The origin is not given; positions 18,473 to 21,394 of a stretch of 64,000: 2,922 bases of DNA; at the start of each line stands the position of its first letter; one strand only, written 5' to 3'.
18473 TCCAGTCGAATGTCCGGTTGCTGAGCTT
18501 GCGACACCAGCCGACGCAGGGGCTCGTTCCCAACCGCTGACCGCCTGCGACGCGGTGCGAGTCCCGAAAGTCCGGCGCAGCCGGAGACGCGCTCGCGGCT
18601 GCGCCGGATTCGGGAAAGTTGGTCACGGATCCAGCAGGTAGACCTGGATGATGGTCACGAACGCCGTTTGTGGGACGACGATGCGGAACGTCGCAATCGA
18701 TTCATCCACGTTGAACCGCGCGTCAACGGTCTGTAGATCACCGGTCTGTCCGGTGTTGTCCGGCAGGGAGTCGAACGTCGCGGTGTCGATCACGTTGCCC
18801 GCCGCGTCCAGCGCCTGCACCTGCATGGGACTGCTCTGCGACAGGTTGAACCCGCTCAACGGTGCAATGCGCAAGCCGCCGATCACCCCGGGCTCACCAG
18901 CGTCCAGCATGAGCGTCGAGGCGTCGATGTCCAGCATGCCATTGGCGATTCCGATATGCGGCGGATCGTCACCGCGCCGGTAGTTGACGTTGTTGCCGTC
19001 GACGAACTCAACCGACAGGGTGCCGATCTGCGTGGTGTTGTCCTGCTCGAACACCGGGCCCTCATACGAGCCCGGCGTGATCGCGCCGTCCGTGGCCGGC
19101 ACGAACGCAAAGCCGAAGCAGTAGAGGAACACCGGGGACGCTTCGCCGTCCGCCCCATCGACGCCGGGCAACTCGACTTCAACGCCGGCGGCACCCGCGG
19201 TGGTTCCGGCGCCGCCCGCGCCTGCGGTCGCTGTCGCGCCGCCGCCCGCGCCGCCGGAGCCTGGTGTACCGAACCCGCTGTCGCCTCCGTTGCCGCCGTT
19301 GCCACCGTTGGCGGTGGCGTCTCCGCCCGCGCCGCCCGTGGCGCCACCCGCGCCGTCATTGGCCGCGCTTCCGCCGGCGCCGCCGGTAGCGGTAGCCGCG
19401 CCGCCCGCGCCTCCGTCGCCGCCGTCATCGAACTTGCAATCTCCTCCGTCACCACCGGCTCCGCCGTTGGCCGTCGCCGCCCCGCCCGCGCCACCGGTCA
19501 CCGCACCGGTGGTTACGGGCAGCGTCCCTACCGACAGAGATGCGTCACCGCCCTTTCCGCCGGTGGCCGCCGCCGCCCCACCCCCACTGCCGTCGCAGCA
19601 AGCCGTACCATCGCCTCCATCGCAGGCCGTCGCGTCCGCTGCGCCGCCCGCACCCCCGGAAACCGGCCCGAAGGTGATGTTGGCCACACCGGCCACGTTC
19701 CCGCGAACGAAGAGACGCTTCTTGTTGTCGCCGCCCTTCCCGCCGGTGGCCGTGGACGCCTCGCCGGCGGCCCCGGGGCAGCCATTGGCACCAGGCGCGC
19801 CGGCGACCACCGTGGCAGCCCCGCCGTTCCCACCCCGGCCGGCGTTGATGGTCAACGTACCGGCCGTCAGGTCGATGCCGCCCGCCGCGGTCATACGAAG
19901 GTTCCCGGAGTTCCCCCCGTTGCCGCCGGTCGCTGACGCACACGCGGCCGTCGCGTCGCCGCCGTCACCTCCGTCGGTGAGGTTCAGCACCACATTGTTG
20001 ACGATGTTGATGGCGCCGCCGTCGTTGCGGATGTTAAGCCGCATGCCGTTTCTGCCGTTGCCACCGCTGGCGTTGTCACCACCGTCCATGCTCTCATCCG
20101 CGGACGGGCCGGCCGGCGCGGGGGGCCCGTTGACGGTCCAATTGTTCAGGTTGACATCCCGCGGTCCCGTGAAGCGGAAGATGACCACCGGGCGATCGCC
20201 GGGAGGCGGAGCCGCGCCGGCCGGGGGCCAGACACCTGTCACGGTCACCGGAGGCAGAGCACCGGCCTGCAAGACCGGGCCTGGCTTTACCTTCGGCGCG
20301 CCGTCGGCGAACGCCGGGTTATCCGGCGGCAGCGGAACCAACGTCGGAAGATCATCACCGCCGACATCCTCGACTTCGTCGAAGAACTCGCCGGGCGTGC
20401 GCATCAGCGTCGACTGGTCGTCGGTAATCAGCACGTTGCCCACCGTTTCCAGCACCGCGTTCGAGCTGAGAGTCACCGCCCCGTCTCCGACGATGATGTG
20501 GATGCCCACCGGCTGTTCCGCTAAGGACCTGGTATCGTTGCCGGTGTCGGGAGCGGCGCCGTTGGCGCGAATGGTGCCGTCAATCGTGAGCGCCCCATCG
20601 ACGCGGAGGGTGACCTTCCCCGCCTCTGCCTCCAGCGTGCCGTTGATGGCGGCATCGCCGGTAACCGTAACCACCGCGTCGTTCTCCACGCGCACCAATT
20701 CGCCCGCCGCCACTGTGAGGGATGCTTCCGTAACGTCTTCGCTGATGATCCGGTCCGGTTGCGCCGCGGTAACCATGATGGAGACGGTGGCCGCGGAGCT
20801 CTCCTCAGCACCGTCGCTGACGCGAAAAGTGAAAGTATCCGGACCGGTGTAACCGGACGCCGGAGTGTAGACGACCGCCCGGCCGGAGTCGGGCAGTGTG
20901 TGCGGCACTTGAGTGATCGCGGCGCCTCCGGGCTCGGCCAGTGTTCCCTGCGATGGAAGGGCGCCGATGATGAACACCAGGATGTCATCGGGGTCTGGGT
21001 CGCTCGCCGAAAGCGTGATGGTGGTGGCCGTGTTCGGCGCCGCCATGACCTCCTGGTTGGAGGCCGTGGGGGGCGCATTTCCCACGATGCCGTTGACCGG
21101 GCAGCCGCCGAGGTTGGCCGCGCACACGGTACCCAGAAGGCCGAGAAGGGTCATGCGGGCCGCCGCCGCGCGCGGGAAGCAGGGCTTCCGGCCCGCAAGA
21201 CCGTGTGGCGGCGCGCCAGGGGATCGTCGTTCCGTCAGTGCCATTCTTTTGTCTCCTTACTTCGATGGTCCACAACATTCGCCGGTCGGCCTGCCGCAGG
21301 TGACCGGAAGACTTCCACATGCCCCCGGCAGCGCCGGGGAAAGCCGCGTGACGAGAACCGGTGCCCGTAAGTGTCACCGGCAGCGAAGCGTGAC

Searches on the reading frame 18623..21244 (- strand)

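Call 5: search_protein_families(library=pfam, proteins=[window:18623-21244:-], max_evalue=1)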
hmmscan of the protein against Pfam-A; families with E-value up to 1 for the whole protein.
window:18623-21244:- (873 aa): 4 families
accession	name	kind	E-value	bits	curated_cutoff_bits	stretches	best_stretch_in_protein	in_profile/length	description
PF17963.7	Big_9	-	1.1e-13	52.3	23.6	1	56-156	1-88/89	Bacterial Ig domain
PF17892.7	Cadherin_5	-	2.7e-07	30.8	26.5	1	56-159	2-98/98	Cadherin-like domain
PF16184.11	Cadherin_3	-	0.0001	22.7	25.5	1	74-157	20-105/106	Cadherin-like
PF20622.4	Big_15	-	0.099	13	27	0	195-229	11-44/82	Bacterial Ig domain (Big_16)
